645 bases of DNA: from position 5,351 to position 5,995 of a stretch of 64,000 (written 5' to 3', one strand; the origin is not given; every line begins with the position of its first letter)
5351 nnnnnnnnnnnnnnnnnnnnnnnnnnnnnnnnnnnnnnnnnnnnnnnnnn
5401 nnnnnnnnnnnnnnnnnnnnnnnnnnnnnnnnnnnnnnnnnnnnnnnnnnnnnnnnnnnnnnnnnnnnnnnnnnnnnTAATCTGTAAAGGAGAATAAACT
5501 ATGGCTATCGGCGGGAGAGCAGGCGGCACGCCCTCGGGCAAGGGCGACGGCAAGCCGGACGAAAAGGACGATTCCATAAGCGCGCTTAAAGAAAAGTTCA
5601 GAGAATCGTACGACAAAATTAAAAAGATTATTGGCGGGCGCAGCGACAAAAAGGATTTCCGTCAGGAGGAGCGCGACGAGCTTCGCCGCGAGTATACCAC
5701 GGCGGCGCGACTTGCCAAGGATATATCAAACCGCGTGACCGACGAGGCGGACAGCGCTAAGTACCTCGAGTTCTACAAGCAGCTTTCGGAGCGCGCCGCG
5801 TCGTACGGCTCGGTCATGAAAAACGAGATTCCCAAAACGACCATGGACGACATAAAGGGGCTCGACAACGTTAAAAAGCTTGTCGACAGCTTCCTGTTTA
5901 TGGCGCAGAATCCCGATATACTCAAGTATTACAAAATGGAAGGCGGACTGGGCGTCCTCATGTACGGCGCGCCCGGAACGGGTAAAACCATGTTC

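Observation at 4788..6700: ESCRT-III/Vps4-like pair: helical protein with MIM-like acidic tail followed by a MIT-like-AAA ATPase of the Vps4/katanin type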

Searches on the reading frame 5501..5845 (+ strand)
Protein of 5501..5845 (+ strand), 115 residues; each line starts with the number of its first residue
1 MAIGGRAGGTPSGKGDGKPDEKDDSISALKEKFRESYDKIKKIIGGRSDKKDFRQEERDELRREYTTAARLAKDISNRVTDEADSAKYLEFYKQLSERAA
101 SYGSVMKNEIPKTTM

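Call 41: search_solved_structures(query=A4, max_evalue=10, show_alignments=3)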
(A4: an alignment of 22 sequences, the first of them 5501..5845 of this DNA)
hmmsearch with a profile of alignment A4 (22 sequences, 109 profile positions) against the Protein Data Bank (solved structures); distinct sequences matched with E-value up to 10: 44.
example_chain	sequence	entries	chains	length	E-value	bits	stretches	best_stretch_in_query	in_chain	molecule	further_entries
6z35_A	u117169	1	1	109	0.064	16.8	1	11-39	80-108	Maquette 2-1ip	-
5tgw_A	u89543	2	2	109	0.071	16.6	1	11-39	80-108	PS1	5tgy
8qae_A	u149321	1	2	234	0.14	15.7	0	11-67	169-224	sc-apCC-6-SLLA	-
5apu_A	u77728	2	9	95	0.17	15.4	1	12-60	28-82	GENERAL CONTROL PROTEIN GCN4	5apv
5apq_A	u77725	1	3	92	0.22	15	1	12-65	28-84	GENERAL CONTROL PROTEIN GCN4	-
2npm_A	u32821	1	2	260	0.23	15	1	19-103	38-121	14-3-3 domain containing protein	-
9r1o_A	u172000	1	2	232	0.23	15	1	15-93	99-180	sc-apCC-6-DPH-NR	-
5apt_A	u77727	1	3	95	0.27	14.8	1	12-60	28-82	GENERAL CONTROL PROTEIN GCN4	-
2mi7_A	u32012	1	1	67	0.47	14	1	16-52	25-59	de novo protein a3Y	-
7uek_A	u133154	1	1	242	0.51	13.9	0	40-91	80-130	OT3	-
2djv_A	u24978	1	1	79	0.54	13.8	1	11-53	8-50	Methionyl-tRNA synthetase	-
9kns_A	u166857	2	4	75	0.77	13.3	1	8-67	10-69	Protein Hook homolog 3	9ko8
5apw_A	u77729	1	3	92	0.8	13.3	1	12-65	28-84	GENERAL CONTROL PROTEIN GCN4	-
1lq7_A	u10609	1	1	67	0.83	13.2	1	16-52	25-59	Alpha3W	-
1htm_B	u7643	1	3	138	0.92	13.1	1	9-95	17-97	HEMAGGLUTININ HA2 CHAIN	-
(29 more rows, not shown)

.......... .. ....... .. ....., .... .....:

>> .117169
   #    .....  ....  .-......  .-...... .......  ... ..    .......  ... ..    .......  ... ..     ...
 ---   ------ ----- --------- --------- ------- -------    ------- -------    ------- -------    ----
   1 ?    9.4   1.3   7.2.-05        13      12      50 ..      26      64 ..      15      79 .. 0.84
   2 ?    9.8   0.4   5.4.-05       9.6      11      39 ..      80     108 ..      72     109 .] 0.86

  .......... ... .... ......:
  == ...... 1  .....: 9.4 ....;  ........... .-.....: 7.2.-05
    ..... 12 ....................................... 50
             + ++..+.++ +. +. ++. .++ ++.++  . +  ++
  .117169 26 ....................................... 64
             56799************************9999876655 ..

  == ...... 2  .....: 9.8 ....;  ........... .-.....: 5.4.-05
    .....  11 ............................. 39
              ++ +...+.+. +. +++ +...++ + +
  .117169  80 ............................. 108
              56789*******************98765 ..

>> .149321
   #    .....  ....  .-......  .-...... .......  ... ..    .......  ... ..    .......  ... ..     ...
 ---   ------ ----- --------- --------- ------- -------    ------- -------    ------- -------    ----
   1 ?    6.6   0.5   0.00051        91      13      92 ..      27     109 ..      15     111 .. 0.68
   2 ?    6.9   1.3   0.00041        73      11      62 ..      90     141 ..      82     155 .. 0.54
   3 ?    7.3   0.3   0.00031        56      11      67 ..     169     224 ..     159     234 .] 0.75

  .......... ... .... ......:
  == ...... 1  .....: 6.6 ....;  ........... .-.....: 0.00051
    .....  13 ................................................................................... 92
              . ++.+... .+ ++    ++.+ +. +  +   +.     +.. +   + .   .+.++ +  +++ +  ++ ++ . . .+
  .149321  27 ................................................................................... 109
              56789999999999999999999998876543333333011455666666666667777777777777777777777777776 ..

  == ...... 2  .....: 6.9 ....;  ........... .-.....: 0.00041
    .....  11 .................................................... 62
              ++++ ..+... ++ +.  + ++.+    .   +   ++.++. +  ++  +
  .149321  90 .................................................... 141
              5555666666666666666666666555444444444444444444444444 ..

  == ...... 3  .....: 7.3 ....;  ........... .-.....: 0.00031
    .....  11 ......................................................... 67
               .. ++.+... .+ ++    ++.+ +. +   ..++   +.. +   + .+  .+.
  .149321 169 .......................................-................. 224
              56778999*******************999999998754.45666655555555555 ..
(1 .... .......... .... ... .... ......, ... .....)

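Call 42: search_protein_families(library=pfam, alignment_id=A4, max_evalue=10)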
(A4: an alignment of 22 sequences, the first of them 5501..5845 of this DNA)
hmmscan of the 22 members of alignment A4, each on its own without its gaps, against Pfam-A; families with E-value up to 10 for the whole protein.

A. member 1, window:5501-5845:+ (115 aa): 4 families
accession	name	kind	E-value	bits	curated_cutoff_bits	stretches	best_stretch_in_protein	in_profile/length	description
PF11043.13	Anti-RecBCD_p2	-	0.0093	16.5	25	1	23-107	16-96/97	Bacteriophage P22, anti-RecBCD protein 2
PF07160.18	SKA1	-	0.038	14.2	29.6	1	25-113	2-90/243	Spindle and kinetochore-associated protein 1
PF11172.13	DUF2959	-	0.05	14.2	26.8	1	22-87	23-85/190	Protein of unknown function (DUF2959)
PF12434.13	Malate_DH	-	2.5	8.5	21.5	1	51-63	11-23/32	Malate dehydrogenase enzyme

B. families by the number of members that match (of 22 scanned): 65 families (the first 25 are shown)
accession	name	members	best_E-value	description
PF03961.19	FapA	6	0.15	Flagellar Assembly Protein A beta solenoid domain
PF07160.18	SKA1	3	0.0034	Spindle and kinetochore-associated protein 1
PF01466.24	Skp1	3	0.0071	Skp1 family, dimerisation domain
PF08785.16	Ku_PK_bind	2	0.00078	Ku C terminal domain like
PF17078.10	SHE3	2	0.0037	SWI5-dependent HO expression protein 3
PF11043.13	Anti-RecBCD_p2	2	0.0093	Bacteriophage P22, anti-RecBCD protein 2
PF05400.18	FliT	2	0.014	Flagellar protein FliT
PF20769.2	YPEB_N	2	0.032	YpeB N-terminal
PF11172.13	DUF2959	2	0.044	Protein of unknown function (DUF2959)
PF18688.6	DUF5638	2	0.049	Family of unknown function (DUF5638)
PF11044.13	TMEMspv1-c74-12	2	0.11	Plectrovirus spv1-c74 ORF 12 transmembrane protein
PF01025.24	GrpE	2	2.1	GrpE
PF05622.17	HOOK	1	0.0012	HOOK protein coiled-coil region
PF18728.6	HEPN_AbiV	1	0.011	AbiV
PF00244.26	14-3-3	1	0.017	14-3-3 protein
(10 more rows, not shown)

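Call 48: predict_structure(alignment_id=A4)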
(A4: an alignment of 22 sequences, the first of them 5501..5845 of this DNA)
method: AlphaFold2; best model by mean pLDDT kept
length: 115 residues; sequences in the alignment: 22
mean_pLDDT: 71.8   pTM: 0.54
mean pLDDT of the five models: 71.8, 69.8, 67.1, 66.9, 57.4
residues with pLDDT >= 90: 0; 70-90: 76; 50-70: 13; < 50: 26
segments of 3 or more residues with pLDDT < 50: 1-9, 11-22, 106-108
pLDDT, mean of each block of 10 residues (from residue 1): 45 43 69 87 76 80 87 85 85 85 58 52
secondary structure, 60 per line:
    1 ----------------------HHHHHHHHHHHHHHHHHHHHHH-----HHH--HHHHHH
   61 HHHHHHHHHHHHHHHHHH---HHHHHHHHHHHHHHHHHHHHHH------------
elements in order: H23-44 H55-78 H82-103

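Call 51: fold_search(model_id=the predicted structure, library=pdb)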
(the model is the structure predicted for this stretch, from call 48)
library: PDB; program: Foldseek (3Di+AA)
matches with E <= 10: 520; with E <= 0.001: 0
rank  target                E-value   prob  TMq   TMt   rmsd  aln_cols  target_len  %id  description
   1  8qae_C                1.2e-01  1.00  0.57  0.65   3.1        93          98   14  X-ray crystal structure of a de novo designed single-chain antiparallel 6-helix alpha-helical barrel, sc-apCC-6-SLLA (released 2024-07-03)
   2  8xyv_B                3.7e-01  0.44  0.28  0.32   7.8        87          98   18  De novo designed protein 0705-5 (released 2024-10-02)
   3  5aqh_B                3.9e-01  0.60  0.35  0.36   9.0        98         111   16  Fragment-based screening of HSP70 sheds light on the functional role of ATP-binding site residues (released 2016-10-05)
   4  3msv_A                4.6e-01  0.97  0.47  0.18   4.6        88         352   19  The hypoxic regulator of sterol synthesis Nro1 is a nuclear import adaptor (released 2011-04-20)
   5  5k7v_A                4.9e-01  0.87  0.40  0.20   5.4        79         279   19  Computational Design of Self-Assembling Cyclic Protein Homooligomers (released 2017-04-12)
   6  9eom                  5.2e-01  0.87  0.41  0.22  22.5        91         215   14  250A Vipp1 dL10Ala helical tubes in the presence of EPL (released 2024-10-16)
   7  3qtm_B                5.8e-01  0.99  0.49  0.19   3.2        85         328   18  Structure of S. pombe nuclear import adaptor Nro1 (Space group P21) (released 2011-09-21)
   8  6vfk_B                6.5e-01  0.84  0.41  0.21   5.1        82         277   18  De novo designed tetrahedral nanoparticle T33_dn10 displaying 4 copies of BG505-SOSIP trimer on the surface (released 2020-07-22)
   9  8xyv_A                6.5e-01  0.54  0.38  0.42   5.9        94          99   20  De novo designed protein 0705-5 (released 2024-10-02)
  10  7o3x_A                7.3e-01  0.84  0.41  0.23  20.9        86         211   14  Structural basis for VIPP1 oligomerization and maintenance of thylakoid membrane integrity (released 2021-06-30)
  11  3msv_B                7.7e-01  0.93  0.46  0.18   3.5        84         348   20  The hypoxic regulator of sterol synthesis Nro1 is a nuclear import adaptor (released 2011-04-20)
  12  5aqt_B                7.7e-01  0.41  0.36  0.36  10.2       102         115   16  Fragment-based screening of HSP70 sheds light on the functional role of ATP-binding site residues (released 2016-10-05)
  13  3fzf_B                8.6e-01  0.38  0.34  0.35   9.3        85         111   14  Crystal Structure of Hsc70/Bag1 in complex with ATP (released 2009-03-17)
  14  6upw_L                9.6e-01  0.69  0.44  0.35   5.6        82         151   16  Metavinculin ABD-F-actin complex (released 2020-09-30)
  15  5aqs_D                9.6e-01  0.33  0.34  0.35   9.0        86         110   15  Fragment-based screening of HSP70 sheds light on the functional role of ATP-binding site residues (released 2016-10-05)
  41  2w2u_A                1.8e+00  0.93  0.56  0.82   2.3        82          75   13  STRUCTURAL INSIGHT INTO THE INTERACTION BETWEEN ARCHAEAL ESCRT-III AND AAA-ATPASE (released 2009-07-14)
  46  2w2u_B                1.9e+00  0.92  0.54  0.81   2.0        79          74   14  STRUCTURAL INSIGHT INTO THE INTERACTION BETWEEN ARCHAEAL ESCRT-III AND AAA-ATPASE (released 2009-07-14)
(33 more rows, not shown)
